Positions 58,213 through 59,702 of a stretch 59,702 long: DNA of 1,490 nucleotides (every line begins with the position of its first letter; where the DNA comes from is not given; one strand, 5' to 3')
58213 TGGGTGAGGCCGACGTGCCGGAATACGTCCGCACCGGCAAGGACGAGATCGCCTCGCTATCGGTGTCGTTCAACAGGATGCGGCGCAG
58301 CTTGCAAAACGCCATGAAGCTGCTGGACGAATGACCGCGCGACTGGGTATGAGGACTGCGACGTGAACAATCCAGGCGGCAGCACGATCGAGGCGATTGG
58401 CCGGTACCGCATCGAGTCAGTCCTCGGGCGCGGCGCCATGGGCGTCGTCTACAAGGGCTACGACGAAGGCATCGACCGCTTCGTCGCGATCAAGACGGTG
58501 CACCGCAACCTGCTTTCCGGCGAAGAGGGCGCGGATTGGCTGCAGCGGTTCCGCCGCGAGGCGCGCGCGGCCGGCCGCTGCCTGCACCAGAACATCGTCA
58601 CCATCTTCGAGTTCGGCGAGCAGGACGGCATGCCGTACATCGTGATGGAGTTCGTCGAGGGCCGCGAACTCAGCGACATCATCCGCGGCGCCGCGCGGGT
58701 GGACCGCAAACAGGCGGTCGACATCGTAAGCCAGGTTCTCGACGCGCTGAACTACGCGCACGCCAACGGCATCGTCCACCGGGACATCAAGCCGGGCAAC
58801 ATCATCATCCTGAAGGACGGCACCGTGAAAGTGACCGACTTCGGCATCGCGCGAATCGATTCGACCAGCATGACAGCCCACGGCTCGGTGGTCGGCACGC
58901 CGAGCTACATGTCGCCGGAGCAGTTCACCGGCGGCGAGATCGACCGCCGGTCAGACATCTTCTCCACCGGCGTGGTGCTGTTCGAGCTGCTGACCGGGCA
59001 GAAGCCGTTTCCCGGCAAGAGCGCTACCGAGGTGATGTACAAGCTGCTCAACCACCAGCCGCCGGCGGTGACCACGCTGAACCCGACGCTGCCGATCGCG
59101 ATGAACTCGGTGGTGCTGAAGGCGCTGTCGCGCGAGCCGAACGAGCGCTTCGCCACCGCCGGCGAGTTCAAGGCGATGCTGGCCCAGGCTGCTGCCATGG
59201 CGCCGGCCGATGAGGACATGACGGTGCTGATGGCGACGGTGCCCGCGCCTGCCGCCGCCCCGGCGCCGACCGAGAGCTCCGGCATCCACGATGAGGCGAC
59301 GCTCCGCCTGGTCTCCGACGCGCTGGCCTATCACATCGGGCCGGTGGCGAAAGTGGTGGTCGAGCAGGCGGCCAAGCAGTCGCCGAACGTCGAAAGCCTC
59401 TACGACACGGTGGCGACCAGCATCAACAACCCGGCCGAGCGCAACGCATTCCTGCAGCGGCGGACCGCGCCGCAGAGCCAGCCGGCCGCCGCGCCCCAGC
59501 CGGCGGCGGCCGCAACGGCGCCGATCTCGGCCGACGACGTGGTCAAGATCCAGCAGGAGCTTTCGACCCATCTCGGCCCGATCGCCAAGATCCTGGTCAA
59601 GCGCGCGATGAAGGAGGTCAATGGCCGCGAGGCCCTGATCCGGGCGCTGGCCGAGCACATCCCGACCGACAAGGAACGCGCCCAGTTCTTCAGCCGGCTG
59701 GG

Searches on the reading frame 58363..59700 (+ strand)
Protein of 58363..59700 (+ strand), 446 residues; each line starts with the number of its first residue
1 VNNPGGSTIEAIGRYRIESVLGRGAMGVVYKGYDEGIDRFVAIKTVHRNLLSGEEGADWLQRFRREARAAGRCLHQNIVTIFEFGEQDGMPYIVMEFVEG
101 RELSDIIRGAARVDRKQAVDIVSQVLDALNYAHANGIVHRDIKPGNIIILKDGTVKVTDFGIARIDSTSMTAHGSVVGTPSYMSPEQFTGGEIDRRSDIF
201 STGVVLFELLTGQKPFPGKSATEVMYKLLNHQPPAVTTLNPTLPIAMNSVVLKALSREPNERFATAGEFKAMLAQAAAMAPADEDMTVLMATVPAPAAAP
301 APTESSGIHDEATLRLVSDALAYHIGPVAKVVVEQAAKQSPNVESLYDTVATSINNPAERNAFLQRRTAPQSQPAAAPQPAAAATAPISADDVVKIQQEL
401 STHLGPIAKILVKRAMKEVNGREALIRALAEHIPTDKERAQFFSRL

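Call 5: search_protein_families(library=pfam, proteins=[window:58363-59700:+], max_evalue=0.01)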
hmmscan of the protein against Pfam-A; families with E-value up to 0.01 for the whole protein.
window:58363-59700:+ (446 aa): 4 families
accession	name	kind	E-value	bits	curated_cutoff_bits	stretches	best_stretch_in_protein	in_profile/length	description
PF00069.31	Pkinase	-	6.4e-55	186.8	31.7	1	15-264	1-253/263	Protein kinase domain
PF07714.23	PK_Tyr_Ser-Thr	-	1.5e-37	129.7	23.1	1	17-263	3-249/258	Protein tyrosine and serine/threonine kinase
PF03109.22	ABC1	-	4.1e-07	29.8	22.9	1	92-164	144-215/244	ABC1 atypical kinase-like domain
PF01636.29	APH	-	0.001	19.3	23.2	0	122-165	154-199/239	Phosphotransferase enzyme family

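Call 6: search_protein_families(library=ncbifam, proteins=[window:58363-59700:+], max_evalue=0.01)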
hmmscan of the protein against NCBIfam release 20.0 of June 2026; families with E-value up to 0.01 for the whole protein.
window:58363-59700:+ (446 aa): 22 families
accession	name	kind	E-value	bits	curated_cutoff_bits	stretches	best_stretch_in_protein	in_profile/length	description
NF033483.0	PknB_PASTA_kin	equivalog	9e-104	348.5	450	1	13-287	7-279/563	Stk1 family PASTA domain-containing Ser/Thr kinase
NF052427.1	StpK7MSMEG_1200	equivalog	1.8e-65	221.6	900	1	11-284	5-275/601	serine/threonine protein kinase StpK7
NF047741.1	antiphage_MADS6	equivalog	8.5e-52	176.5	460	2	114-287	297-471/612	methylation-associated defense system protein kinase MAD6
TIGR03903.1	TOMM_kin_cyc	equivalog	1.9e-43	148.6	705.75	1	41-310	6-278/1267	TOMM system kinase/cyclase fusion protein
NF009651.0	PRK13184.1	equivalog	3.8e-42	144.3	839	1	12-275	1-289/932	serine/threonine-protein kinase PknD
NF038150.1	lanthi_synth_IV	equivalog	5.1e-37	127.6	650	1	13-295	189-460/851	class IV lanthionine synthetase LanL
NF033442.0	BREX_PglW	equivalog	1.4e-33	115.8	990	2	62-278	256-488/1391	BREX system serine/threonine kinase PglW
NF053615.1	SerThrKinAfsKStmc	equivalog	1.3e-32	113.4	1300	1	12-395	12-386/809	protein serine/threonine kinase AfsK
NF038151.1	lanthi_synth_III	equivalog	1.7e-19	69.7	575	1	13-196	220-413/833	class III lanthionine synthetase LanKC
NF043056.1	T4SS_LegK1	equivalog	1.7e-15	56.6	550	1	72-209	134-283/516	Dot/Icm T4SS effector kinase LegK1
NF058632.1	SerThrKinPrkT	equivalog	5.3e-12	45.4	280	1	14-153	22-154/322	serine/threonine protein kinase PrkT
NF011464.0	PRK14879.1-7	equivalog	1.4e-10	41.3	246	1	64-173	54-158/221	Kae1-associated kinase Bud32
NF011463.0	PRK14879.1-4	equivalog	9.9e-10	38.2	188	1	17-168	19-165/237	Kae1-associated kinase Bud32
TIGR03724.2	arch_bud32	equivalog_domain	2.6e-09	36.9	125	1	61-167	38-135/193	KEOPS complex kinase/ATPase Bud32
NF011460.0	PRK14879.1-1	equivalog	3.4e-08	32.9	199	1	13-164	6-158/232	Kae1-associated kinase Bud32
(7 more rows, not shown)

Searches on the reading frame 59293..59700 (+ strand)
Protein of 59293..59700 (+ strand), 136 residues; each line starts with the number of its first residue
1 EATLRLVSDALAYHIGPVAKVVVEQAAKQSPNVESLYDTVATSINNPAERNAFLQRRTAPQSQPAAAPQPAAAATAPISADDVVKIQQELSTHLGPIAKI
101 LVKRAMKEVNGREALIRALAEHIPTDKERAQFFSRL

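Call 43: find_homologous_proteins(query=window:59293-59700:+, max_evalue=0.001)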
Query seq(136 aa) (136 aa): 2 proteins with E <= 0.001 among 133 candidates.
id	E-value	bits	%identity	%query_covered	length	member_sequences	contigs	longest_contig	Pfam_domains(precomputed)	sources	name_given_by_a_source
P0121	1.6e-40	156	61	96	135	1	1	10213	PF26309.1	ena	-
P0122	6.9e-12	64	35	97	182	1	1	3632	PF26309.1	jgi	jgi:eukaryotic-like serine/threonine-protein kinase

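Call 54: search_protein_representatives(protein=window:59293-59700:+)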
Query: 136 residues. Proteins with E-value up to 0.001 (for the whole library): 1370; up to 1e-10: 299; up to 1e-30: 1. The best 150 are listed.
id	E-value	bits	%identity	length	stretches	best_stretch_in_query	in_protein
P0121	4.9e-41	156.3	62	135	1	6-136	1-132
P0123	2.0e-21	93.1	38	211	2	6-133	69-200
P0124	2.5e-20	89.6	38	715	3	3-134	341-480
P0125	3.6e-19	85.8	34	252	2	3-133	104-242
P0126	9.1e-19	84.5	33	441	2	5-135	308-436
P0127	1.4e-18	84.0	43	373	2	4-133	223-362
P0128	1.6e-18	83.8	36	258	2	7-134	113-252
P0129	4.7e-18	82.2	36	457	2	3-136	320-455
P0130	5.7e-18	82.0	37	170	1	1-135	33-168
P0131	5.9e-18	81.9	37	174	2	4-133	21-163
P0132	6.0e-18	81.9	39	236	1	3-134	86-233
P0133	1.4e-17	80.7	40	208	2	3-134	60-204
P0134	2.1e-17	80.1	32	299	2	4-133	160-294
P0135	2.3e-17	80.0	36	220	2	2-133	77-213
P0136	2.3e-17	80.0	37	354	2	5-134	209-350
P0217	2.2e-13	67.2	35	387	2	3-133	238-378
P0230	4.2e-13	66.3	34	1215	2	8-134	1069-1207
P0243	6.3e-13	65.7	35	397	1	7-135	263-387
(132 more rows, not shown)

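Call 57: search_protein_families(library=pfam, alignment_id=A2, max_evalue=0.0001)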
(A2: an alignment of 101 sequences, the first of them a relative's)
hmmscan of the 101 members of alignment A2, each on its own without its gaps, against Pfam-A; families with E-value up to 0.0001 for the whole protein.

A. member 1, P0123 (211 aa): 0 families

B. families by the number of members that match (of 101 scanned): 18 families
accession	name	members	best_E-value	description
PF00069.31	Pkinase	48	1.2e-56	Protein kinase domain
PF07714.23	PK_Tyr_Ser-Thr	45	1.1e-40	Protein tyrosine and serine/threonine kinase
PF03109.22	ABC1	17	1e-08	ABC1 atypical kinase-like domain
PF01636.29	APH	14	5.1e-07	Phosphotransferase enzyme family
PF00211.25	Guanylate_cyc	9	1.1e-08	Adenylate and Guanylate cyclase catalytic domain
PF13676.11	TIR_2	5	4e-32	TIR domain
PF13428.12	TPR_14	2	8.7e-12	Tetratricopeptide repeat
PF01582.25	TIR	2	2e-09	TIR domain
PF03746.21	LamB_YcsF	1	7.1e-23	LamB/YcsF family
PF03050.20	DDE_Tnp_IS66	1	2.3e-10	Transposase IS66 family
PF12770.12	CHAT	1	6.7e-10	CHAT domain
PF07719.23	TPR_2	1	3.2e-08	Tetratricopeptide repeat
PF14559.12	TPR_19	1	3.4e-07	Tetratricopeptide repeat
PF13414.12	TPR_11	1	1.6e-06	TPR repeat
PF12330.14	Haspin_kinase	1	2.9e-06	Haspin like kinase domain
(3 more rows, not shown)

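Call 59: find_encoding_contigs(protein=P0136, flank=5000, max_places=3)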
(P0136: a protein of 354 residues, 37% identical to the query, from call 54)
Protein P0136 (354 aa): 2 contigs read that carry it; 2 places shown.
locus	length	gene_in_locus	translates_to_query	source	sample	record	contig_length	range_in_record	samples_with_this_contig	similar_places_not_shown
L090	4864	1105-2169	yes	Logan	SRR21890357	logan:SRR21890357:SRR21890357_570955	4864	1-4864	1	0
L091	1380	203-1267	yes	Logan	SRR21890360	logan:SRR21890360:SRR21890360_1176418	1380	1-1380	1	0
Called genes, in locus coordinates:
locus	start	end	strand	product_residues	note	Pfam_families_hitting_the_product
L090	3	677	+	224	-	?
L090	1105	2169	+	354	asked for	PF08937:ThsB_TIR (weak), PF13676:TIR_2, PF26309:DUF8082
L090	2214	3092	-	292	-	PF11845:Tll0287-like, PF00672:HAMP (weak)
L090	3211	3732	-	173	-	PF07690:MFS_1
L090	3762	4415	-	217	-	PF07690:MFS_1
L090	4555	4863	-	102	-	?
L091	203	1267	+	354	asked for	PF08937:ThsB_TIR (weak), PF13676:TIR_2, PF26309:DUF8082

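Call 60: find_encoding_contigs(protein=P0121, flank=5000, max_places=3)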
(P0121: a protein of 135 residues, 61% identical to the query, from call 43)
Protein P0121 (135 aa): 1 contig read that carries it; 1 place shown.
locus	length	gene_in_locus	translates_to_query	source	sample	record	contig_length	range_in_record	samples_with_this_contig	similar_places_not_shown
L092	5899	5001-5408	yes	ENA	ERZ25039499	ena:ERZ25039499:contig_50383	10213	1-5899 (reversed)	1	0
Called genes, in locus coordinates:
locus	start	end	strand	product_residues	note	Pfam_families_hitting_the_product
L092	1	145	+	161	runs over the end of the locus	PF14331:IcmF-related_N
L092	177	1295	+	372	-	PF06761:IcmF-related, PF06744:IcmF_C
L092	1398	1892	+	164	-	PF09867:TagF_N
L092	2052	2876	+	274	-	-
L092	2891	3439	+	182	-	PF11845:Tll0287-like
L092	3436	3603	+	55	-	-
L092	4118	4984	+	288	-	PF00069:Pkinase, PF07714:PK_Tyr_Ser-Thr, PF03109:ABC1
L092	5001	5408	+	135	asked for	PF26309:DUF8082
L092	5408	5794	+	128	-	PF14107:DUF4280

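Call 61: find_encoding_contigs(protein=P0217, flank=5000, max_places=3)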
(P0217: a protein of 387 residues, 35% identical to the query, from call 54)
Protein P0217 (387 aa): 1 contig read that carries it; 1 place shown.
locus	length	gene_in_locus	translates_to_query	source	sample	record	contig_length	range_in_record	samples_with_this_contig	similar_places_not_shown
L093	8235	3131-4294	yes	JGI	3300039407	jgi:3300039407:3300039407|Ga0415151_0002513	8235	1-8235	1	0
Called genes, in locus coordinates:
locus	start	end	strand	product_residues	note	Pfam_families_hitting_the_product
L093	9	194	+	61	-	-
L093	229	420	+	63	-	-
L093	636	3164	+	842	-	-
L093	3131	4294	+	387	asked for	PF26309:DUF8082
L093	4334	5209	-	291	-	PF11845:Tll0287-like, PF00672:HAMP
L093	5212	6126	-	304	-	-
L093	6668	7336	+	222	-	PF01209:Ubie_methyltran, PF05175:MTS (weak), PF13489:Methyltransf_23, PF13847:Methyltransf_31, PF08241:Methyltransf_11, PF08242:Methyltransf_12, PF13649:Methyltransf_25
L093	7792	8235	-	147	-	?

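Call 62: find_encoding_contigs(protein=P0243, flank=5000, max_places=3)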
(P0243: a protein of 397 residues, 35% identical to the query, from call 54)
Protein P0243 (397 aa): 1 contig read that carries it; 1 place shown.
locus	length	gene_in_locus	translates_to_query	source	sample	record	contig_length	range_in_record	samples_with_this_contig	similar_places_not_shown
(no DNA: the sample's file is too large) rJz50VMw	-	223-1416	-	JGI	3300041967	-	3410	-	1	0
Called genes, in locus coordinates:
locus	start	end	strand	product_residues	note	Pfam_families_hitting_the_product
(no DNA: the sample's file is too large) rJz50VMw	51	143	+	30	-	-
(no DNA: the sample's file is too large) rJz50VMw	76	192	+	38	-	-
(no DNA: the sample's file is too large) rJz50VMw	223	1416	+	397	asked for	PF12770:CHAT, PF26309:DUF8082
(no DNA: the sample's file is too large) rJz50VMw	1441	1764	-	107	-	PF00672:HAMP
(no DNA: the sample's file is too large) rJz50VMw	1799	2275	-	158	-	-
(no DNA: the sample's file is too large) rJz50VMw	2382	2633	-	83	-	PF13683:rve_3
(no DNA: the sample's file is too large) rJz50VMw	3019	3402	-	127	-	-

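Call 63: find_encoding_contigs(protein=P0230, flank=5000, max_places=3)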
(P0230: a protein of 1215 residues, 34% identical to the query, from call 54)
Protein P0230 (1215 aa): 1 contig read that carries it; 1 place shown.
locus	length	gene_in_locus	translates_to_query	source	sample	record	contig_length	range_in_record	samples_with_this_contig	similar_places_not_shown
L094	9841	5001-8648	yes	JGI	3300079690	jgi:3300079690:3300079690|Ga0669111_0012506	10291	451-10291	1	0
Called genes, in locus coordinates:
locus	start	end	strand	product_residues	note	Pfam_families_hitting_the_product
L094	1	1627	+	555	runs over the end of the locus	PF21088:MS_channel_1st, PF00924:MS_channel_2nd, PF21082:MS_channel_3rd (weak)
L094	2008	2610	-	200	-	PF16473:Rv2179c-like (weak)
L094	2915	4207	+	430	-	-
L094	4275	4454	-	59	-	-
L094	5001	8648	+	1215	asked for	PF00069:Pkinase, PF07714:PK_Tyr_Ser-Thr, PF13428:TPR_14 (faint), PF07719:TPR_2 (faint), PF13414:TPR_11 (faint), PF14559:TPR_19 (faint), PF26309:DUF8082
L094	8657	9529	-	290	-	PF11845:Tll0287-like, PF00672:HAMP (weak)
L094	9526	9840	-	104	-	?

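Call 81: search_protein_families(library=pfam, proteins=[L093:5212-6126:-], max_evalue=0.01)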
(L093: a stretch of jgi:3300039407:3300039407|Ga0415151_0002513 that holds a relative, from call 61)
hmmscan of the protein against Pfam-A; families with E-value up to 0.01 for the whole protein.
L093:5212-6126:- (304 aa): 0 families

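Call 92: predict_structure(alignment_id=A3)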
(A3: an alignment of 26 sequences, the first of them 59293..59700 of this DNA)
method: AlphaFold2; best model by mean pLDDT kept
length: 136 residues; sequences in the alignment: 26
mean_pLDDT: 83.7   pTM: 0.44
mean pLDDT of the five models: 83.7, 83.6, 80.0, 77.8, 75.4
residues with pLDDT >= 90: 57; 70-90: 60; 50-70: 9; < 50: 10
segments of 3 or more residues with pLDDT < 50: 60-69
pLDDT, mean of each block of 10 residues (from residue 1): 77 81 88 86 86 73 48 72 95 95 94 93 94 92
secondary structure, 60 per line:
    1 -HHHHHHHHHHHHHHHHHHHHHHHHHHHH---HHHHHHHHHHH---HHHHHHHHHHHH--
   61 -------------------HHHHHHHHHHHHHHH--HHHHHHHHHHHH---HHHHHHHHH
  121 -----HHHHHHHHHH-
elements in order: H2-29 H33-43 H47-58 H80-94 H97-108 H112-120 H126-135

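Call 95: fold_search(model_id=the predicted structure, library=pdb)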
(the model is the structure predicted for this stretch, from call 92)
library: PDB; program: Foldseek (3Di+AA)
matches with E <= 10: 49; with E <= 0.001: 0
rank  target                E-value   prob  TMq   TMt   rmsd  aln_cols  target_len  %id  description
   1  5a1q_A                3.1e-01  0.99  0.33  0.58   3.1        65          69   22  Crystal structure of Archaeoglobus fulgidus Af1502 (released 2015-10-07)
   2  5a1q_B                3.4e-01  0.99  0.32  0.59   2.9        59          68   24  Crystal structure of Archaeoglobus fulgidus Af1502 (released 2015-10-07)
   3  4n2s_A                1.9e+00  0.09  0.21  0.16  18.4       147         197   15  Crystal Structure of THA8 in complex with Zm1a-6 RNA (released 2013-10-30)
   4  1lkv                  2.8e+00  0.04  0.18  0.13  16.6       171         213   15  Crystal Structure of the Middle and C-terminal Domains of the Flagellar Rotor Protein FliG (released 2002-07-10)
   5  6dmx_G                3.1e+00  0.41  0.28  0.43   6.4        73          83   14  HBZ56 in complex with KIX and c-Myb (released 2018-09-19)
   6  6dmx_B                3.5e+00  0.25  0.26  0.38   6.9        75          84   19  HBZ56 in complex with KIX and c-Myb (released 2018-09-19)
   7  8qw9_R                4.1e+00  0.21  0.31  0.39   9.6       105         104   13  RNAPII elongation complex bound to RECQ5_R502E (released 2025-04-30)
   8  2ff4_B                4.1e+00  0.01  0.11  0.05  23.1       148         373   16  Mycobacterium tuberculosis EmbR in complex with low affinity phosphopeptide (released 2006-01-24)
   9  5cdp_A                4.8e+00  0.09  0.22  0.08  14.1       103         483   14  2.45A structure of etoposide with S.aureus DNA gyrase and DNA (released 2015-12-16)
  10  6uro_E                5.0e+00  0.04  0.19  0.07  17.7       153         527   16  Cryo-EM structure of human CPSF160-WDR33-CPSF30-PAS RNA-CstF77 complex (released 2019-11-27)
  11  6qx2_r                5.3e+00  0.09  0.22  0.08  14.2       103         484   14  3.4A structure of benzoisoxazole 3 with S.aureus DNA gyrase and DNA (released 2019-04-17)
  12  6fqv_C                5.6e+00  0.09  0.22  0.08  14.1       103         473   14  2.60A BINARY COMPLEX OF S.AUREUS GYRASE with UNCLEAVED DNA (released 2018-04-04)
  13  6qtk_C                5.9e+00  0.08  0.23  0.08  14.1       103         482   14  2.31A structure of gepotidacin with S.aureus DNA gyrase and doubly nicked DNA (released 2019-03-13)
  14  5npk_D                5.9e+00  0.08  0.22  0.06  14.1       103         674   14  1.98A STRUCTURE OF THIOPHENE1 WITH S.AUREUS DNA GYRASE AND DNA (released 2017-07-12)
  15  6dmx_D                6.2e+00  0.15  0.26  0.40   6.8        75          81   19  HBZ56 in complex with KIX and c-Myb (released 2018-09-19)
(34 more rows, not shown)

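Call 96: search_solved_structures(query=A3, max_evalue=10, show_alignments=2)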
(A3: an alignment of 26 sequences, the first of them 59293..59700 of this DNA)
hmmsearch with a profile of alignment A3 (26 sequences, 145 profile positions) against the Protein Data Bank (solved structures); distinct sequences matched with E-value up to 10: 2.
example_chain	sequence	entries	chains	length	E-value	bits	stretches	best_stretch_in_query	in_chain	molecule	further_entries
5a1q_A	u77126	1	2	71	0.12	16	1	91-115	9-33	AF1502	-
1zxh_A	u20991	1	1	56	1.2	12.7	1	118-143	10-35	Immunoglobulin G binding protein G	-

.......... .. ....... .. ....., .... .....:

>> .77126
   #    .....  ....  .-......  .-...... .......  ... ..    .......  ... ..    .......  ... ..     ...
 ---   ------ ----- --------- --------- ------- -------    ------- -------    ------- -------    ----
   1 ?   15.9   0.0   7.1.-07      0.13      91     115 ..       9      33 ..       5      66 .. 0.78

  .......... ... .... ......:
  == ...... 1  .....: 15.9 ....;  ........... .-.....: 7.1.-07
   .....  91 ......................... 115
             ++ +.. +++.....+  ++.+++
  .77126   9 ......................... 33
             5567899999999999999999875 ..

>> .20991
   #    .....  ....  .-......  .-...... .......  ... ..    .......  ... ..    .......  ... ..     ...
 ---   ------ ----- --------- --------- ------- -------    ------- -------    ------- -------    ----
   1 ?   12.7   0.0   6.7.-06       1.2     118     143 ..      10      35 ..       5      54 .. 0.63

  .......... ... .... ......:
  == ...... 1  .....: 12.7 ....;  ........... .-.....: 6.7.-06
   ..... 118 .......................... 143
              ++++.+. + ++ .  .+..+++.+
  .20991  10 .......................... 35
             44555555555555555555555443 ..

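Call 105: search_protein_families(library=pfam, proteins=[window:59293-59700:+], max_evalue=10)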
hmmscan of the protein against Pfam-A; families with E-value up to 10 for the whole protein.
window:59293-59700:+ (136 aa): 1 family
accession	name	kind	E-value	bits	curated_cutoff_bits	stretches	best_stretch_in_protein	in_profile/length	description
PF08287.16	DASH_Spc19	-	0.061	13.7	26.3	1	78-125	45-92/155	Spc19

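Call 109: search_dna_similar(query=window:59293-59700:+, collection=plasmids, mode=protein, max_evalue=0.001, max_rows=40)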
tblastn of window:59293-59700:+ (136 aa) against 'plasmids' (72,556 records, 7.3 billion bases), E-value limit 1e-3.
Records with a match: 1; places in all: 1; records where one place covers at least 80% of the query: 0.
Best place of each record, by identity: <60% 1.
By first word of the organism name: Caballeronia 1.
By predicted mobility (MOB-suite, as given by PLSDB): non-mobilizable 1.
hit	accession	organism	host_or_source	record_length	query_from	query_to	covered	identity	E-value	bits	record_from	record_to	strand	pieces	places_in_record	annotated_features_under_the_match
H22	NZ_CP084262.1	Caballeronia sp. SL2Y3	Jalysus wickhami,Cell culture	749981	81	132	38%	36.5%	6e-4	45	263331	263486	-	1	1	serine/threonine-protein kinase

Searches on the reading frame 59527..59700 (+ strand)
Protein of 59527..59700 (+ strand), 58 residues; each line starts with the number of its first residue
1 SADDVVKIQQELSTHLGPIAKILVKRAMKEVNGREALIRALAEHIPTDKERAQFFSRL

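Call 104: search_solved_structures(query=A4, max_evalue=10, show_alignments=2)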
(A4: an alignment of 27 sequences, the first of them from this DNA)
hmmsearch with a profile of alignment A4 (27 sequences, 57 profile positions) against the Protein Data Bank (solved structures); distinct sequences matched with E-value up to 10: 4.
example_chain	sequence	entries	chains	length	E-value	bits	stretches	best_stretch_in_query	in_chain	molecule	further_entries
5a1q_A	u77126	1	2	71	0.11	15.9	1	8-29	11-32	AF1502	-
7lq4_A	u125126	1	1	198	0.21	15.1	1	29-53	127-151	WhiG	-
9deh_A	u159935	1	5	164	0.53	13.8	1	36-56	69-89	Win31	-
1zxh_A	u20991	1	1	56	1.1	12.7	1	34-56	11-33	Immunoglobulin G binding protein G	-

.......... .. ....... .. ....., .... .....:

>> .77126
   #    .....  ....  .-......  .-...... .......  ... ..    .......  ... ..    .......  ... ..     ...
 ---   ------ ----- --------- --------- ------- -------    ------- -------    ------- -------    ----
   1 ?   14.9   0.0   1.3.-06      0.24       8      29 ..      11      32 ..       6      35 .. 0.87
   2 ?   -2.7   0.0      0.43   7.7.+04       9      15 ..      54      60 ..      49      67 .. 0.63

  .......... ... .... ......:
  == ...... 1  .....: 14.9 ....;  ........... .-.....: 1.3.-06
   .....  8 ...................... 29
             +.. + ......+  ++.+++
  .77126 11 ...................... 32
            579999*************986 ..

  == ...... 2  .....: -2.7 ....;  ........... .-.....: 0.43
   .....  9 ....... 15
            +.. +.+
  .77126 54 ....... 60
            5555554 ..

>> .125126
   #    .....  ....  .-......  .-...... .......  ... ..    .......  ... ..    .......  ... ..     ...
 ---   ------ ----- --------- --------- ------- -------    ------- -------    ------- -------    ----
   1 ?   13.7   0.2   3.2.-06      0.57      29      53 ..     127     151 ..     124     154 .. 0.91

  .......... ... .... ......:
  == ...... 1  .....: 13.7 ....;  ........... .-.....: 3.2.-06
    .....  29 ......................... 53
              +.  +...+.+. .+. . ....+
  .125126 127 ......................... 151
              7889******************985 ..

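Call 105: search_protein_families(library=pfam, proteins=[window:59527-59700:+], max_evalue=10)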
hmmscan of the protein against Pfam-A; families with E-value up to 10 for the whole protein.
seq(58 aa): 0 families
